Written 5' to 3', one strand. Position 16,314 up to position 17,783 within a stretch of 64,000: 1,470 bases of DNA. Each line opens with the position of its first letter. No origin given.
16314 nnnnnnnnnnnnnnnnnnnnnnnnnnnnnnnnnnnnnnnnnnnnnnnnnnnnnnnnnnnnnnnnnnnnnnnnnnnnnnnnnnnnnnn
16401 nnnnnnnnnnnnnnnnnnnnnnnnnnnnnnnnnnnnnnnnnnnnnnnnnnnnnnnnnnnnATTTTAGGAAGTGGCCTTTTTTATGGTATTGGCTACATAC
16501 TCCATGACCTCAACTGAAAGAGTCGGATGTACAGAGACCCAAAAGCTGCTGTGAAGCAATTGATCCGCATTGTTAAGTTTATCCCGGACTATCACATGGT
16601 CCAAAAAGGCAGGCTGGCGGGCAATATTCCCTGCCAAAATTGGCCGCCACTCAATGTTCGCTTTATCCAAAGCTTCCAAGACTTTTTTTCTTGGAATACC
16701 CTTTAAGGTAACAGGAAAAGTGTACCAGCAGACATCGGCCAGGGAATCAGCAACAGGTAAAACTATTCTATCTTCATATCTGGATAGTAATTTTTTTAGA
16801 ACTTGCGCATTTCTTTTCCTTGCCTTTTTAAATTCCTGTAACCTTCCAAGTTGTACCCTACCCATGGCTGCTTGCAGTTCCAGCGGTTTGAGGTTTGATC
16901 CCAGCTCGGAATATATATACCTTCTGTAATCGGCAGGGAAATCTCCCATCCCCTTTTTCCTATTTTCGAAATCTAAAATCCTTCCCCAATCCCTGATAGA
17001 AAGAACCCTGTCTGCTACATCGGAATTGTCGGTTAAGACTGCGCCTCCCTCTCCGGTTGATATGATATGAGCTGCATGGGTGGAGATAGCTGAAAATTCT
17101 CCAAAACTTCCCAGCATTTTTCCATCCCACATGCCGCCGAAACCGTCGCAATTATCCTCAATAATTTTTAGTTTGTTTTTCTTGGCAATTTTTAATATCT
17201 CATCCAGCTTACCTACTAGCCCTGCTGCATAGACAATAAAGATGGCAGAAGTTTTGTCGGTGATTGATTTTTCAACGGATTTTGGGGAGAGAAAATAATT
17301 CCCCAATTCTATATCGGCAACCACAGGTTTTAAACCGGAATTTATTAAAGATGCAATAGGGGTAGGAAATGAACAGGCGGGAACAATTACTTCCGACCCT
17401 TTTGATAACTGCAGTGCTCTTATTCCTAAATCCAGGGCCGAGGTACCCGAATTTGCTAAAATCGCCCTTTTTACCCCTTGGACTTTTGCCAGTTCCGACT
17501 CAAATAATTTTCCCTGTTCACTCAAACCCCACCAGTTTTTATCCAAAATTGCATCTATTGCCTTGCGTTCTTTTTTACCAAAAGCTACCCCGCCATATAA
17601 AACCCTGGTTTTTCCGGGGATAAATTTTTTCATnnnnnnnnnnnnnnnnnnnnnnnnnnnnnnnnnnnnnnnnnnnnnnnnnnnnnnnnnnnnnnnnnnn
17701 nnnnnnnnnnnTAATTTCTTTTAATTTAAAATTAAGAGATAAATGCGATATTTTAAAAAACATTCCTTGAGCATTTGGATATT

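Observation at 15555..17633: Second His-variant DegT-family protein paired with an RmlD-like 4-reductase: a dehydratase-reductase couple for another dideoxy sugar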

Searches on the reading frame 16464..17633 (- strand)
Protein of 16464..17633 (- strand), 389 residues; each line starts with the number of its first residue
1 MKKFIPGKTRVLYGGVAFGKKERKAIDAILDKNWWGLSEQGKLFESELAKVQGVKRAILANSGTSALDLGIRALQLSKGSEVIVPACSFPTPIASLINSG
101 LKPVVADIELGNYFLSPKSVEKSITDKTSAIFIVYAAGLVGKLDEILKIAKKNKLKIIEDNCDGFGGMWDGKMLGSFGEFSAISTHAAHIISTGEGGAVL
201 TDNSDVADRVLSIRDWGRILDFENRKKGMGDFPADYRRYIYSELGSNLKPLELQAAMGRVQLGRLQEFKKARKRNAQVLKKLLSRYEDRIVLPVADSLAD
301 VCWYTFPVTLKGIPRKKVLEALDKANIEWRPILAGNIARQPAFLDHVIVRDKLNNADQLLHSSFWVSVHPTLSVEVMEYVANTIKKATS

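Call 6: search_protein_families(library=pfam, proteins=[window:16464-17633:-])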
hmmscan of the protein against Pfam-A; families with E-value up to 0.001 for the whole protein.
window:16464-17633:- (389 aa): 2 families
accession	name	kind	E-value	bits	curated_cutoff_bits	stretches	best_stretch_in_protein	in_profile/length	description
PF01041.23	DegT_DnrJ_EryC1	-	4.4e-77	260.2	19.8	1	19-384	4-359/360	DegT/DnrJ/EryC1/StrS aminotransferase family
PF01053.26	Cys_Met_Meta_PP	-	4.4e-07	29.2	27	1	43-162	56-175/381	Cys/Met metabolism PLP-dependent enzyme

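Call 7: search_protein_families(library=ncbifam, proteins=[window:16464-17633:-])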
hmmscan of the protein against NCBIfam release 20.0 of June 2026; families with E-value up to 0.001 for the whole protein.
window:16464-17633:- (389 aa): 17 families
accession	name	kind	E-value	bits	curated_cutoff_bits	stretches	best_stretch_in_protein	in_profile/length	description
NF011936.0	PRK15407.1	equivalog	1.5e-91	307.3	423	1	2-387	28-435/440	lipopolysaccharide biosynthesis protein RfbH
TIGR03588.1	PseC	equivalog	4.1e-49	167.5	423.5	1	17-386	8-378/380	UDP-4-amino-4,6-dideoxy-N-acetyl-beta-L-altrosamine transaminase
NF008687.0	PRK11706.1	equivalog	9.2e-44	149.7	375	1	22-327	13-314/375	dTDP-4-amino-4,6-dideoxygalactose transaminase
TIGR04181.1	NHT_00031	hypoth_equivalog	5.1e-42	144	420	1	18-359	8-349/359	LegC family aminotransferase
NF008658.2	PRK11658.1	equivalog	9.3e-36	123.3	631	1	17-327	11-318/379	UDP-4-amino-4-deoxy-L-arabinose aminotransferase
TIGR02379.1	ECA_wecE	subfamily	2.8e-35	121.8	434.85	1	21-326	13-314/376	dTDP-4-amino-4,6-dideoxy-D-glucose transaminase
TIGR04427.1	PLP_DesI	equivalog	1.1e-34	120.3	650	1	25-292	37-286/390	dTDP-4-dehydro-6-deoxyglucose aminotransferase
NF005817.0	PRK07683.1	equivalog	1.2e-07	30.8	575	1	57-159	92-199/387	aminotransferase A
NF005816.0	PRK07682.1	equivalog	4.2e-07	28.9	620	1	59-161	95-203/390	aminotransferase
TIGR01977.1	am_tr_V_EF2568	hypoth_equivalog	8.7e-05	21.7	377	1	48-206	56-218/376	cysteine desulfurase family protein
NF006230.0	PRK08363.1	equivalog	0.00011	21.2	534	1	60-162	99-207/398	alanine aminotransferase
NF005744.0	PRK07568.1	subfamily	0.00012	21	389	1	58-186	92-226/398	pyridoxal phosphate-dependent aminotransferase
NF004770.0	PRK06108.1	subfamily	0.00014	20.8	422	1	52-161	94-210/396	pyridoxal phosphate-dependent aminotransferase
NF004975.0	PRK06348.1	equivalog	0.00025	20.1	549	1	76-162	110-203/384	pyridoxal phosphate-dependent aminotransferase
NF041364.1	GntC_guanitoxin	equivalog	0.0003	19.8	415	1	66-161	72-174/356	guanitoxin biosynthesis PLP-dependent (S)-gamma-hydroxy-L-arginine cyclodehydratase GntC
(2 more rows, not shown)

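Call 8: search_solved_structures(query=window:16464-17633:-, show_alignments=3)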
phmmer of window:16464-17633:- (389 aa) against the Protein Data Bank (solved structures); distinct sequences matched with E-value up to 0.001: 56.
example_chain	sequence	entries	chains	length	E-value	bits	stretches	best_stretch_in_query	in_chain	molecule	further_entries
3bcx_A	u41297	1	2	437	3.9e-69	236.8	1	2-383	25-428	CDP-6-deoxy-L-threo-D-glycero-4-hexulose-3-dehydrase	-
3bb8_A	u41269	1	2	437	6.5e-68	232.7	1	2-383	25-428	CDP-4-keto-6-deoxy-D-glucose-3-dehydrase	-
2gms_A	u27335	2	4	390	5.2e-49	170.6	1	21-383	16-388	Putative pyridoxamine 5-phosphate-dependent dehydrase, Wbdk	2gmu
3b8x_A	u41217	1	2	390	4.5e-48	167.5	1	21-383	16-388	Pyridoxamine 5-phosphate-dependent dehydrase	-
2r0t_A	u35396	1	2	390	7.4e-48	166.8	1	21-383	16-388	Pyridoxamine 5-phosphate-dependent dehydrase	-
3gr9_A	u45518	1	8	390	1.9e-47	165.4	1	21-383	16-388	ColD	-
7b0d_A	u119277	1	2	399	3.7e-39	138.1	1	24-384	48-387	Glutamine--scyllo-inositol transaminase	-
7l7x_AAA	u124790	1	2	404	1.2e-36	129.8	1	32-376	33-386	DegT/DnrJ/EryC1/StrS aminotransferase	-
3frk_A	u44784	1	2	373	1.4e-36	129.6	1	27-309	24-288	QdtB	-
7n63_A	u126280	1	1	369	4.2e-36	128.1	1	24-231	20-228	Putative aminotransferase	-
3bn1_A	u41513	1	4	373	1.5e-35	126.3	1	22-334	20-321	Perosamine synthetase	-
3dr7_A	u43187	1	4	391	1.8e-35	126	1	22-334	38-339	Putative perosamine synthetase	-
3dr4_A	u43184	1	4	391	2.4e-35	125.6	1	22-334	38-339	Putative perosamine synthetase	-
7b0m_AAA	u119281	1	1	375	8.5e-35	123.8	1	19-304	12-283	Sugar aminotransferase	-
2c7t_A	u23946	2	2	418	4.2e-33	118.2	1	33-293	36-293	GLUTAMINE-2-DEOXY-SCYLLO-INOSOSE AMINOTRANSFERASE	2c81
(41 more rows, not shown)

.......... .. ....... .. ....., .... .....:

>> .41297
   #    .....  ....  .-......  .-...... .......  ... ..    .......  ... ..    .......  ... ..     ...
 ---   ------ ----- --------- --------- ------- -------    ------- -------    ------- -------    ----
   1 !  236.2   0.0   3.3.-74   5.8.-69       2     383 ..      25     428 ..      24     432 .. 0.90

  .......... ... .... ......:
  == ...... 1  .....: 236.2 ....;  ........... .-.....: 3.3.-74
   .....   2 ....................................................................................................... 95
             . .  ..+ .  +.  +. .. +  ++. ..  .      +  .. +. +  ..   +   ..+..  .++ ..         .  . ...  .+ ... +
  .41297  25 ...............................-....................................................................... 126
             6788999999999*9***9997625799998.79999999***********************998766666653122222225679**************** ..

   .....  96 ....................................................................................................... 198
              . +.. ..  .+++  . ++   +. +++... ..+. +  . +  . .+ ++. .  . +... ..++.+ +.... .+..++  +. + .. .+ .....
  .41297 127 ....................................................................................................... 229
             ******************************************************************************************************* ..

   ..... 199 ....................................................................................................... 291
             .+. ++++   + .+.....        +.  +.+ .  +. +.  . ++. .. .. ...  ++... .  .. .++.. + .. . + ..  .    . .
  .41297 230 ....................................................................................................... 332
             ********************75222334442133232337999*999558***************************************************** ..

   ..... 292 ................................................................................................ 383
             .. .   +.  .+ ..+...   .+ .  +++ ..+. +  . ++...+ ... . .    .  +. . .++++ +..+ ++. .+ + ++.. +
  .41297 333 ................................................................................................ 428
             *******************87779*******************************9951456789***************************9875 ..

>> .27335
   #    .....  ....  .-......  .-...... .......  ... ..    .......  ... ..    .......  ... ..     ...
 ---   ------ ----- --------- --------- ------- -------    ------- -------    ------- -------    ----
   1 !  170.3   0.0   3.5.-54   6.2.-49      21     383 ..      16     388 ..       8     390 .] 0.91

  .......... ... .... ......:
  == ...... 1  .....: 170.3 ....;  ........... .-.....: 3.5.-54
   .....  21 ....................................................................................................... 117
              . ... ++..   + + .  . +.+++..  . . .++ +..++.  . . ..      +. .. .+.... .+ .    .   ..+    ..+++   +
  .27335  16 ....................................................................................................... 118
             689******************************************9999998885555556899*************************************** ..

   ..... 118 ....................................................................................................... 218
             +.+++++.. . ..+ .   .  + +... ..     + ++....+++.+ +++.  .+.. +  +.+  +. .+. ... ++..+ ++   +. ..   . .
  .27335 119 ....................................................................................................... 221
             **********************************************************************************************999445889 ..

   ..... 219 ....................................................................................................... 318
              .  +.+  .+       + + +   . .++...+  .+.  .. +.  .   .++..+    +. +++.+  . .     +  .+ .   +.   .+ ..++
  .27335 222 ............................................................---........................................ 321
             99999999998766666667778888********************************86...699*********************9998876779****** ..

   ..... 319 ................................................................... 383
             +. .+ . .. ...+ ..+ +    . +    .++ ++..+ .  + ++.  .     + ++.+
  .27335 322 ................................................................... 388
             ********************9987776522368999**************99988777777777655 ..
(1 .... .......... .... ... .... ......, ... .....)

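Call 10: find_encoding_contigs(protein=window:16464-17633:-, flank=10000, max_places=6)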
Protein window:16464-17633:- (389 aa): no gene with exactly this product is on record in the collection.

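Call 11: find_homologous_proteins(query=window:16464-17633:-, max_evalue=1e-20)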
Query window:16464-17633:- (389 aa): 2465 proteins with E <= 1e-20 among 8000 candidates; the best 120 are listed.
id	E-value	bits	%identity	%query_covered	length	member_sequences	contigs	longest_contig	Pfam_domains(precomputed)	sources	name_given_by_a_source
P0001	1.0e-235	800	92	100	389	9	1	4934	PF01053.27,PF01041.24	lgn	-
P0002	2.0e-235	799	92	99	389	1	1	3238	PF01053.27,PF01041.24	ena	-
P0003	8.3e-232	787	90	99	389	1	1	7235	PF01053.27,PF01041.24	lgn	-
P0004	2.2e-229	779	88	100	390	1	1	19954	PF01053.27,PF01041.24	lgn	-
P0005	6.9e-228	774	89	99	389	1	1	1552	PF01053.27,PF01041.24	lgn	-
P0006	7.8e-228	774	90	99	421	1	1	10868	PF01053.27,PF01041.24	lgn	-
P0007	1.4e-225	767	87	99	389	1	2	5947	PF01053.27,PF01041.24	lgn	-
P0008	1.7e-225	766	88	99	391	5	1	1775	PF01041.24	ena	-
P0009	2.0e-225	766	87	99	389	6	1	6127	PF01053.27,PF01041.24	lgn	-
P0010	2.3e-223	759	86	99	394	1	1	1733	PF01041.24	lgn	-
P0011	5.5e-223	758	86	100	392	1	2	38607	PF01053.27,PF01041.24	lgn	-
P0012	8.6e-223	757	86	99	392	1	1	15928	PF01053.27,PF01041.24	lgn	-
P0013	1.4e-222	757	86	99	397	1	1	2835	PF01041.24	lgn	-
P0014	3.6e-221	752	84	99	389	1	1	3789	PF01041.24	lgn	-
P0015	2.7e-220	749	85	100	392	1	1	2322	PF01053.27,PF01041.24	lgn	-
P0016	3.2e-220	749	84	99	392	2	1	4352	PF01041.24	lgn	-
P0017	8.6e-219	744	83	99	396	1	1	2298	PF01041.24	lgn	-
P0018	4.0e-218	742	84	99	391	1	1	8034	PF01053.27,PF01041.24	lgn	-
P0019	8.6e-217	738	83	100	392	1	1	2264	PF01041.24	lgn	-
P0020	3.9e-216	735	84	99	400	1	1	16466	PF01053.27,PF01041.24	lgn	-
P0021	4.3e-216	735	83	99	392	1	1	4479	PF01053.27,PF01041.24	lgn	-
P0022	9.6e-216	734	83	99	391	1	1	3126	PF01041.24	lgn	-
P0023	4.6e-215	732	83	99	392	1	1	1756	PF01053.27,PF01041.24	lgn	-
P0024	5.5e-215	732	83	99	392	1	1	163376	PF01053.27,PF01041.24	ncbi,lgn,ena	-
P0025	6.3e-215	731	84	99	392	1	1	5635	PF01053.27,PF01041.24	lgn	-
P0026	2.6e-214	729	84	98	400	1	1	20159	PF01053.27,PF01041.24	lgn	-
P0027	9.1e-214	728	83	99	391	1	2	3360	PF01053.27,PF01041.24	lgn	-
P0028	9.5e-214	728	83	99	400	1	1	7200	PF01053.27,PF01041.24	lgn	-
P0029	1.0e-213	728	83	99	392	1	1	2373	PF01053.27,PF01041.24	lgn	-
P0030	1.3e-213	727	83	99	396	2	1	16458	PF01053.27,PF01041.24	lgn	-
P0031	3.0e-213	726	84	99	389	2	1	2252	PF01053.27,PF01041.24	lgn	-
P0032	4.7e-213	725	84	99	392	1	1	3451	PF01041.24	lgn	-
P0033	5.1e-213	725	82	99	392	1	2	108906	PF01053.27,PF01041.24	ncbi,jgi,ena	-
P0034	3.4e-212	722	83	99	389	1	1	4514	PF01053.27,PF01041.24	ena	-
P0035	5.4e-212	722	83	98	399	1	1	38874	PF01041.24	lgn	-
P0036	9.2e-212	721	85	100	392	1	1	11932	PF01053.27,PF01041.24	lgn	-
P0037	1.7e-211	720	83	99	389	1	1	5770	PF01053.27,PF01041.24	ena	-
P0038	1.8e-210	717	82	99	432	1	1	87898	PF01053.27,PF01041.24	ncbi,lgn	-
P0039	4.9e-210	715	82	99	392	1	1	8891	PF00155.28,PF01053.27,PF01041.24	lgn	-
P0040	5.0e-210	715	82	99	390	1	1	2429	PF01053.27,PF01041.24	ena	-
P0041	9.1e-210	714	81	99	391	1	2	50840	PF00155.28,PF01041.24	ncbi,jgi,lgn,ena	-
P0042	1.1e-209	714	82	98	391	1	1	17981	PF01053.27,PF01041.24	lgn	-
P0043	7.1e-209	712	82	98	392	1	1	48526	PF01053.27,PF01041.24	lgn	-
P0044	1.7e-208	710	81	99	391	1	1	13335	PF01053.27,PF01041.24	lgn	-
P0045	2.1e-208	710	82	99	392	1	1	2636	PF01053.27,PF01041.24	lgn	-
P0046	8.5e-208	708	81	99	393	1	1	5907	PF01053.27,PF01041.24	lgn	-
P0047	9.8e-208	708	81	99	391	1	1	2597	PF01053.27,PF01041.24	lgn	-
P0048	2.0e-207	707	81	99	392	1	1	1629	PF01041.24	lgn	-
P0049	3.2e-207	706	81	99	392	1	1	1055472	PF01053.27,PF01041.24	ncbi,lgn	-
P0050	5.8e-207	705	81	99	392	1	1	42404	PF01053.27,PF01041.24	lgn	-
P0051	6.9e-207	705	82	99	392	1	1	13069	PF01053.27,PF01041.24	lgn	-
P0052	1.0e-206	704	81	98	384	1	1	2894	PF01053.27,PF01041.24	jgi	-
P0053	1.1e-206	704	80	99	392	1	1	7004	PF01053.27,PF01041.24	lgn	-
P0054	1.2e-206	704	79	99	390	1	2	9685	PF01041.24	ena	-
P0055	1.4e-206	704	83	99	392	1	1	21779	PF01053.27,PF01041.24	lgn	-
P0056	3.6e-206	703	81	99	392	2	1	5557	PF01053.27,PF01041.24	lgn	-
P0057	1.0e-205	701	78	99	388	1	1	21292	PF01041.24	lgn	-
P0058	1.1e-205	701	79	99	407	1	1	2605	PF01041.24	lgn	-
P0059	1.7e-205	700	79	99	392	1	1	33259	PF01053.27,PF01041.24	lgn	-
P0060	5.9e-205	699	79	99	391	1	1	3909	PF01053.27,PF01041.24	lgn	-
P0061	1.8e-203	694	79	99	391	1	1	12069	PF01041.24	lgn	-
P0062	3.6e-203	693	79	99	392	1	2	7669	PF00155.28,PF01053.27,PF01041.24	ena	-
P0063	1.6e-202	691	78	99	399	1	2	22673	PF01041.24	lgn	-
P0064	6.9e-202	689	80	99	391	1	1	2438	PF00155.28,PF01053.27,PF01041.24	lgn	-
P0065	9.8e-202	688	79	100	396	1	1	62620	PF01041.24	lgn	-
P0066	7.5e-199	679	78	99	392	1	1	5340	PF01053.27,PF01041.24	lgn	-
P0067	7.0e-197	672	78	99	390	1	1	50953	PF01041.24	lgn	-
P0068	1.2e-195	668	76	98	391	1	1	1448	PF01053.27,PF01041.24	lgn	-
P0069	4.5e-187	640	72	99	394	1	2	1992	PF01041.24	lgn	-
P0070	4.8e-181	620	70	100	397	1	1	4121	PF01053.27,PF01041.24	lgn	-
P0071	1.7e-174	598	68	99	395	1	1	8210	PF00155.28,PF01053.27,PF01041.24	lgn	-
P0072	2.7e-174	598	66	100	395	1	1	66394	PF00155.28,PF01053.27,PF01041.24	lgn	-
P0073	2.4e-173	595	68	100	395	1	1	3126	PF00155.28,PF01041.24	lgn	-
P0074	4.9e-172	590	69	99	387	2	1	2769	PF01041.24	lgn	-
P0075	2.5e-171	588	69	99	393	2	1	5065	PF01041.24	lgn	-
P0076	8.0e-171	586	68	98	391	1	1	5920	PF01053.27,PF01041.24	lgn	-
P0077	5.4e-169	580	67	99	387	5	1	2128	PF01053.27,PF01041.24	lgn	-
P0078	3.0e-168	578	67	99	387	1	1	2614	PF01053.27,PF01041.24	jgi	jgi:CDP-6-deoxy-D-xylo-4-hexulose-3-dehydrase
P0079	5.6e-168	577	66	99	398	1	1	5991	PF01041.24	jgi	jgi:CDP-6-deoxy-D-xylo-4-hexulose-3-dehydrase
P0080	8.3e-168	576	68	98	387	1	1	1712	PF01053.27,PF01041.24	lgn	-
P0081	1.3e-166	573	66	99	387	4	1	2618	PF01053.27,PF01041.24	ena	-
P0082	3.2e-164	565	66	98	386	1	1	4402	PF01053.27,PF01041.24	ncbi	-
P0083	6.8e-164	564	65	99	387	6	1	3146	PF01053.27,PF01041.24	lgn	-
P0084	4.1e-163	561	65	99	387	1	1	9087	PF01053.27,PF01041.24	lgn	-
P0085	1.1e-162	560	65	99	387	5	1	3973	PF01053.27,PF01041.24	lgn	-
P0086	1.8e-160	552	64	99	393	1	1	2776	PF00155.28,PF01053.27,PF01041.24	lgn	-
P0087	4.1e-160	551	62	99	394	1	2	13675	PF01041.24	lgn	-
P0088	1.9e-159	549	63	99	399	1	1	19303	PF01041.24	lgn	-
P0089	3.7e-159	548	60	99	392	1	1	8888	PF01041.24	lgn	-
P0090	3.4e-156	538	61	99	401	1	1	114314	PF00155.28,PF01053.27,PF01041.24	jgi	jgi:CDP-4-dehydro-6-deoxyglucose reductase, E1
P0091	1.1e-150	520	62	99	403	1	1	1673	PF01053.27,PF01041.24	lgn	-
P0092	4.3e-150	518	61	99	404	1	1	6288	PF00155.28,PF01053.27,PF01041.24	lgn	-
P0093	1.5e-146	506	60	98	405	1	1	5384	PF00155.28,PF01041.24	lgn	-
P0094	2.0e-146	506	58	97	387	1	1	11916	PF01053.27,PF01041.24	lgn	-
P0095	2.7e-146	506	61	98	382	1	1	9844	PF00155.28,PF01041.24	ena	-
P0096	9.5e-146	504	90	65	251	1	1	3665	PF01053.27,PF01041.24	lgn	-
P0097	7.4e-142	491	59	99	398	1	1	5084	PF00155.28,PF01053.27,PF01041.24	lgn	-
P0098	2.5e-140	486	58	100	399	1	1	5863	PF01041.24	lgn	-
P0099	6.5e-140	485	57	99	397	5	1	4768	PF01041.24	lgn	-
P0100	1.4e-139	483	56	97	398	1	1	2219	PF01041.24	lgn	-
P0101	8.6e-138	478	59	97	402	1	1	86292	PF01041.24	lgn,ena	-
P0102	2.1e-136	473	58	97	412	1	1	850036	PF01053.27,PF01041.24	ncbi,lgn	-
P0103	5.4e-135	468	58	97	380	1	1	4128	PF01041.24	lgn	-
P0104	2.2e-134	466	58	97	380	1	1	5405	PF01041.24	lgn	-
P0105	2.4e-134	466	58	97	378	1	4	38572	PF00155.28,PF01053.27,PF01041.24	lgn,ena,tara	tara:strand:- start:15104 stop:16240 length:1137 start_codon:yes stop_codon:yes gene_type:complete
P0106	4.7e-134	465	57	99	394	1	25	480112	PF00155.28,PF01053.27,PF01041.24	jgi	jgi:CDP-6-deoxy-D-xylo-4-hexulose-3-dehydrase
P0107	7.2e-132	458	54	96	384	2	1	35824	PF01041.24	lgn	-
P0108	3.3e-130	453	53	99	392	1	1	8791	PF00155.28,PF01053.27,PF01041.24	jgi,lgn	jgi:CDP-6-deoxy-D-xylo-4-hexulose-3-dehydrase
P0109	1.6e-126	441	56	96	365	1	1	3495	PF00155.28,PF00266.26,PF01053.27,PF01041.24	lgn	-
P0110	1.9e-122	427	53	97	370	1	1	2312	PF00155.28,PF01041.24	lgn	-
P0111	2.7e-122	427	52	98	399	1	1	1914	PF00155.28,PF01212.28,PF01053.27,PF01041.24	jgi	jgi:CDP-6-deoxy-D-xylo-4-hexulose-3-dehydrase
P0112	5.1e-121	422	53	97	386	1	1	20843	PF00155.28,PF00266.26,PF01053.27,PF01041.24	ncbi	-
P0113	1.7e-120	421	53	97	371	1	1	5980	PF00155.28,PF01212.28,PF01053.27,PF01041.24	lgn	-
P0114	2.0e-120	420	51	99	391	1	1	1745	PF00155.28,PF01041.24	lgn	-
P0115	2.1e-120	420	54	96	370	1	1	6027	PF00155.28,PF01053.27,PF01041.24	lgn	-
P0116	2.4e-120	420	51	98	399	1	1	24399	PF00155.28,PF01053.27,PF01041.24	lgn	-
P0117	9.0e-120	418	52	97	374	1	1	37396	PF00155.28,PF01053.27,PF01041.24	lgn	-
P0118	2.1e-118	414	50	98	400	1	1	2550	PF00155.28,PF01053.27,PF01041.24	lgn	-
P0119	1.3e-115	405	50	96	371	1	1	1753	PF00155.28,PF01053.27,PF01041.24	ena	-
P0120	1.3e-114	401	51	97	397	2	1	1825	PF01053.27,PF01041.24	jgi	-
